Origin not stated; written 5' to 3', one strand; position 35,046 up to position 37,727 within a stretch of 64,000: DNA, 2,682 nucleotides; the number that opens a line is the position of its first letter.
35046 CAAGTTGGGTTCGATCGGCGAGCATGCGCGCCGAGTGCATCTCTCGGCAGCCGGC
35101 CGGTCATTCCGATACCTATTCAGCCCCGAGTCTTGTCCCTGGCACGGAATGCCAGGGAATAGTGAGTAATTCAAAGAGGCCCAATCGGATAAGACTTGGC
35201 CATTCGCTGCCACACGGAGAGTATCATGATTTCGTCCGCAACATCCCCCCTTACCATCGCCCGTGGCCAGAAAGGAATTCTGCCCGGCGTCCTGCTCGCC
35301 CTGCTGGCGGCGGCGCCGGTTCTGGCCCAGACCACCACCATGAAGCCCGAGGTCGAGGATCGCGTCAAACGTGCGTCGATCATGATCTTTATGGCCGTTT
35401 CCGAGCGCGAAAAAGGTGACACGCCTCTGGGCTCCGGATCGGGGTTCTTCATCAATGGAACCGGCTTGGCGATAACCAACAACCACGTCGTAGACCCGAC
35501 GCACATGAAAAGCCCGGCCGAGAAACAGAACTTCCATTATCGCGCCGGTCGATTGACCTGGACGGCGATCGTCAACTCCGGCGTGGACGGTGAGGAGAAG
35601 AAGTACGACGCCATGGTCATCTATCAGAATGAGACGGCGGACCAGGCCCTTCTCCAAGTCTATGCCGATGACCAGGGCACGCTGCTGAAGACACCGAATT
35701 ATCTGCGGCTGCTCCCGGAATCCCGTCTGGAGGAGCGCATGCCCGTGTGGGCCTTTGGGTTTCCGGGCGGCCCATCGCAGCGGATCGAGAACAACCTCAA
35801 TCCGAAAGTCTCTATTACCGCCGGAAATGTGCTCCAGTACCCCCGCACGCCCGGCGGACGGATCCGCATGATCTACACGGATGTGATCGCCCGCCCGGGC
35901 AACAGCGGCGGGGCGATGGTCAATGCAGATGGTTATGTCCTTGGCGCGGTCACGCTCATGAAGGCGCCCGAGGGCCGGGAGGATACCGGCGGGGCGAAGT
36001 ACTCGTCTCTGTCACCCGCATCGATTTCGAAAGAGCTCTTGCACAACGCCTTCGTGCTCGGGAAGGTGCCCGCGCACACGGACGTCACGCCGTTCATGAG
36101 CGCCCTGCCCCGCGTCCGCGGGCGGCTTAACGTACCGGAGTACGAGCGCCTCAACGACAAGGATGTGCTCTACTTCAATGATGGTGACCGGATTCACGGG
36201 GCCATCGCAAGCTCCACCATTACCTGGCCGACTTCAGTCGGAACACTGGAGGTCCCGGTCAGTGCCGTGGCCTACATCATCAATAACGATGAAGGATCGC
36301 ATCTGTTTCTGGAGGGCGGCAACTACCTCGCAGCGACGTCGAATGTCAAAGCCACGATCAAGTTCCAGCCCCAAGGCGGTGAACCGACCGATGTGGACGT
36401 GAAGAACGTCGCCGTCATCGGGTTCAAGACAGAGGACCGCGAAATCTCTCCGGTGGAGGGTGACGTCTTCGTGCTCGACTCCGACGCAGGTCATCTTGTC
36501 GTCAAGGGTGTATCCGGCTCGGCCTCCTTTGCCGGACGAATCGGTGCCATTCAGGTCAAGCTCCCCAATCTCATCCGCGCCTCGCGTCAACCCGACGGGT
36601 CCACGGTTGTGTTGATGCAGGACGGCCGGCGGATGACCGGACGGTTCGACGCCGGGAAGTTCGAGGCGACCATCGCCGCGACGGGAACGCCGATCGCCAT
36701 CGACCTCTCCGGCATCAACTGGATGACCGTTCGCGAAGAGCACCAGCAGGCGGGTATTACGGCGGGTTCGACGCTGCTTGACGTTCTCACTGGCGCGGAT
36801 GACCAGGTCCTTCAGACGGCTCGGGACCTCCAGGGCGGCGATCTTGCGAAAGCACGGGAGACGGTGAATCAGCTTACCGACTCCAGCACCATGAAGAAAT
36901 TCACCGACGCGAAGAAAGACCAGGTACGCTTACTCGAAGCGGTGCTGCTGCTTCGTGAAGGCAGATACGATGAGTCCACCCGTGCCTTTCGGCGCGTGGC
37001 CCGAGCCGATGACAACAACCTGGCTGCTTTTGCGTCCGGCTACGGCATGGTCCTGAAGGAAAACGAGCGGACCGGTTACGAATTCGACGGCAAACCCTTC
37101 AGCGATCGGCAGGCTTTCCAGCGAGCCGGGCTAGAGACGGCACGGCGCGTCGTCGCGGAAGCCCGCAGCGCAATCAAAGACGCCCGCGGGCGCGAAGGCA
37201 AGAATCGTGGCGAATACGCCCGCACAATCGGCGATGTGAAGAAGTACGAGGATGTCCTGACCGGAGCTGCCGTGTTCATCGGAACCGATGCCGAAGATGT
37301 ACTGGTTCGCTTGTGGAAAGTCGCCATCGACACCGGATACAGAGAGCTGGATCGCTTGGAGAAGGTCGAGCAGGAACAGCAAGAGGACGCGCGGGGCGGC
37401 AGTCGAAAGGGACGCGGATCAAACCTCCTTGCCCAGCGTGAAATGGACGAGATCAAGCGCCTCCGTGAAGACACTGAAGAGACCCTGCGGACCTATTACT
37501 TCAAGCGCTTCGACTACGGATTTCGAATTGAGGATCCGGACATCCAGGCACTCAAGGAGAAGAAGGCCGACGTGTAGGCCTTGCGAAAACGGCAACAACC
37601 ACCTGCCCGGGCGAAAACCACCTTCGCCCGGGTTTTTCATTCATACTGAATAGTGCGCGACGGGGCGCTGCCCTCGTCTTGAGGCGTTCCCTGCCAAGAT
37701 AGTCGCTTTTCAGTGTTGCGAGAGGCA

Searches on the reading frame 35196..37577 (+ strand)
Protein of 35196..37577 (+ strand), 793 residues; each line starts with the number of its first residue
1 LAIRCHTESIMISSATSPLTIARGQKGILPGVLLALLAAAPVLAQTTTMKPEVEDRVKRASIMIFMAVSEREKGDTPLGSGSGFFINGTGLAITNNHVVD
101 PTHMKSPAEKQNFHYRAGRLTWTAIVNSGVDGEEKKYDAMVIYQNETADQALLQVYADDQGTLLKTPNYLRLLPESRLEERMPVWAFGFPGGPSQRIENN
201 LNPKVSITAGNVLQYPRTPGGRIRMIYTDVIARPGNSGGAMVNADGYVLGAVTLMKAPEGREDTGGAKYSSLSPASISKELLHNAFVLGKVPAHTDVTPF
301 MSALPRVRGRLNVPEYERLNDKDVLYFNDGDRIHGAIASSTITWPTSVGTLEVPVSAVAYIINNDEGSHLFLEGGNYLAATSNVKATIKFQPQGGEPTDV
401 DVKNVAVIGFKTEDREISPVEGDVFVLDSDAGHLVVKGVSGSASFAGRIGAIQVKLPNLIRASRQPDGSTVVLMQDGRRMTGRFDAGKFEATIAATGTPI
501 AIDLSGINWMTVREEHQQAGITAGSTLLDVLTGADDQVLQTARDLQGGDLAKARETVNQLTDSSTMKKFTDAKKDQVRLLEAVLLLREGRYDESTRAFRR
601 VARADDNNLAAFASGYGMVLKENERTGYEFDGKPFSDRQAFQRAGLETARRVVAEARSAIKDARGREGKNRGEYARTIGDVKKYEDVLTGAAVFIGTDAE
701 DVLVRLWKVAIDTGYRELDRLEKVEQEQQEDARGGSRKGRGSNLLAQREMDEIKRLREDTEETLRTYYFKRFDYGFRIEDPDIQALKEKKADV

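Call 3: search_protein_families(library=pfam, proteins=[window:35196-37577:+], max_evalue=0.01)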
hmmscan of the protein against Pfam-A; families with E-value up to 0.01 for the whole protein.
window:35196-37577:+ (793 aa): 2 families
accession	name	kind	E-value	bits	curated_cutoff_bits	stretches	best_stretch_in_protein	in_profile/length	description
PF13365.12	Trypsin_2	-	1.6e-18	68.2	27.6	1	81-250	1-143/144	Trypsin-like peptidase domain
PF00089.32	Trypsin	-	2.5e-06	27.9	20.6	1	82-261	28-204/220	Trypsin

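Call 4: search_protein_families(library=ncbifam, proteins=[window:35196-37577:+], max_evalue=0.01)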
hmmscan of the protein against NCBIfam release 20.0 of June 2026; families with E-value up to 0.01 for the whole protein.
window:35196-37577:+ (793 aa): 9 families
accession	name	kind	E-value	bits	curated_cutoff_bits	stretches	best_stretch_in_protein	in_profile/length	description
TIGR02037.1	degP_htrA_DO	subfamily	4.8e-11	42.2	416.2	2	135-260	94-206/434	Do family serine endopeptidase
NF041521.1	HhoA_HhoB_HtrA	equivalog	3.8e-10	39.6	450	2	219-255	164-200/335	HhoA/HhoB/HtrA family serine endopeptidase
NF033740.0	MarP_fam_protase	equivalog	1.5e-07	30.8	250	1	133-252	242-351/390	MarP family serine protease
NF008189.1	PRK10942.1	equivalog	1.2e-05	24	720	1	224-262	224-262/477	serine endoprotease DegP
TIGR02038.1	protease_degS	equivalog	1.9e-05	24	422.95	1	218-283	181-244/351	outer membrane-stress sensor serine endopeptidase DegS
NF047968.1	SerProtHtrA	equivalog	5.5e-05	22.7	470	0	225-253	203-231/357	serine protease HtrA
NF007526.1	PRK10139.1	equivalog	8.2e-05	21.5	756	1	79-262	91-240/456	serine endoprotease DegQ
NF008147.1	PRK10898.1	equivalog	0.00026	20.2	408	0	219-255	182-218/352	outer membrane-stress sensor serine endopeptidase DegS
NF050055.1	SerProtHtrAMycob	equivalog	0.0021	17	800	0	75-106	223-254/502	serine protease HtrA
